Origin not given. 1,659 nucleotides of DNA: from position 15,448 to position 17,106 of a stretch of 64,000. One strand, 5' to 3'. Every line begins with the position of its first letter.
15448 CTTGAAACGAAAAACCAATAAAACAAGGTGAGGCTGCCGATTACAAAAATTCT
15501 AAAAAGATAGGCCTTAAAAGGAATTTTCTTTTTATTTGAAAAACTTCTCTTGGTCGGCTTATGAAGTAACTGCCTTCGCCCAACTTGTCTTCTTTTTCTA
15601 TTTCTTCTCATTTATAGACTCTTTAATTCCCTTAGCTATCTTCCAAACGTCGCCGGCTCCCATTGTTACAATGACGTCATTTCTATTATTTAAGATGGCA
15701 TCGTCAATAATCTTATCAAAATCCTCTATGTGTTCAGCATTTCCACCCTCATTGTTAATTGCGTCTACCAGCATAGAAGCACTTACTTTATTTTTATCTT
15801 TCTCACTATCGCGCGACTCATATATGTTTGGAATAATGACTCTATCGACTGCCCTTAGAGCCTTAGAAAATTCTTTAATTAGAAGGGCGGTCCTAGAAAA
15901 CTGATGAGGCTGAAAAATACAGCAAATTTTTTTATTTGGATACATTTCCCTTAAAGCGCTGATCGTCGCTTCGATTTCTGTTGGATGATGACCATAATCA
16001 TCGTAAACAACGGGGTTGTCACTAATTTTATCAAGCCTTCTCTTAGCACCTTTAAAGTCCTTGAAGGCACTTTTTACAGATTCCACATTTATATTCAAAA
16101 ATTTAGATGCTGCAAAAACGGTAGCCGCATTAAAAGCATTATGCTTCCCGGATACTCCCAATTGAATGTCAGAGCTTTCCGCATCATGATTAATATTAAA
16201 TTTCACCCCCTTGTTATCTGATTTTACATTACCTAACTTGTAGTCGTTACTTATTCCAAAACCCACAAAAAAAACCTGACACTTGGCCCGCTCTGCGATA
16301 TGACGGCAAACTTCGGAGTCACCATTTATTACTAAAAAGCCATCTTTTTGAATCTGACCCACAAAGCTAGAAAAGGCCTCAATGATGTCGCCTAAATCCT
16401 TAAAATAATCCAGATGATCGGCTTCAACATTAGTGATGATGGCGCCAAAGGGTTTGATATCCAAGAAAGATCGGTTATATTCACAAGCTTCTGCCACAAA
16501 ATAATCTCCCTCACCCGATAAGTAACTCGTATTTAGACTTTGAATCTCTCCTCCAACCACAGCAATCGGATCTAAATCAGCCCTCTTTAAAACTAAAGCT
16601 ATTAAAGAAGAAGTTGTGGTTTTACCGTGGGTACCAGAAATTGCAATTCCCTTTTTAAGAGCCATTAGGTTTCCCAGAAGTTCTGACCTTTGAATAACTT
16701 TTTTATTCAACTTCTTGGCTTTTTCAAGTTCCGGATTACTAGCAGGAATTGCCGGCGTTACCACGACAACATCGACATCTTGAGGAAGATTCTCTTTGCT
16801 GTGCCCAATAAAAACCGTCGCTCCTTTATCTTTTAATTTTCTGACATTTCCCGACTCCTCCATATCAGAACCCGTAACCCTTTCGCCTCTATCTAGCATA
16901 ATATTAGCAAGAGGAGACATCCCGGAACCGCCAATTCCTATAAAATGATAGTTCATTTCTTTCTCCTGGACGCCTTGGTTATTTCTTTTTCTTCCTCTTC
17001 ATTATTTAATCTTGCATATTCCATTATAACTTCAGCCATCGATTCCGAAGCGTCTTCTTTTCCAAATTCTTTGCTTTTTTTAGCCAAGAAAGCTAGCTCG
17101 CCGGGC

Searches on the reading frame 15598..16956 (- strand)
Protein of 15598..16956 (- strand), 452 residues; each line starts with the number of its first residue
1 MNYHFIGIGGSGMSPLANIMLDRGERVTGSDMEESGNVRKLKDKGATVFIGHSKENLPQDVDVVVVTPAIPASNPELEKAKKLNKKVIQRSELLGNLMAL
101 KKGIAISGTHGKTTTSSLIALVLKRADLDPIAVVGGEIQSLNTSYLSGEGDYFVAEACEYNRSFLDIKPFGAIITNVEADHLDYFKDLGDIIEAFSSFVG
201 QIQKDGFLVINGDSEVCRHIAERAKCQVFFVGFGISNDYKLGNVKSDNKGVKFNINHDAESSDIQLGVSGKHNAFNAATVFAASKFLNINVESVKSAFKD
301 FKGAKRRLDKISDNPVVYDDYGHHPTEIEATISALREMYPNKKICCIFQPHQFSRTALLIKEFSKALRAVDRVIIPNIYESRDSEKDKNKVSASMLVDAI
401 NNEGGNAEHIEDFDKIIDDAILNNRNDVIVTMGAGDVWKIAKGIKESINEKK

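Call 90: search_protein_families(library=pfam, proteins=[window:15598-16956:-], max_evalue=0.001)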
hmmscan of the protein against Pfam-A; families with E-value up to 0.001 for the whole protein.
window:15598-16956:- (452 aa): 4 families
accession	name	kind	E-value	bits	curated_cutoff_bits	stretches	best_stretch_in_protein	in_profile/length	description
PF08245.18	Mur_ligase_M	-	1.1e-30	107.5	24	1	106-283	1-199/200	Mur ligase middle domain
PF01225.30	Mur_ligase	-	4.6e-28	97.9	21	1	3-101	2-94/95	Mur ligase family, catalytic domain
PF02875.26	Mur_ligase_C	-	2.3e-22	80.6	28.4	1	306-435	1-127/127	Mur ligase, glutamate ligase domain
PF21799.2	MurD-like_N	-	9.9e-06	26.2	27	1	5-88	5-87/88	Mur ligase MurD-like, N-terminal domain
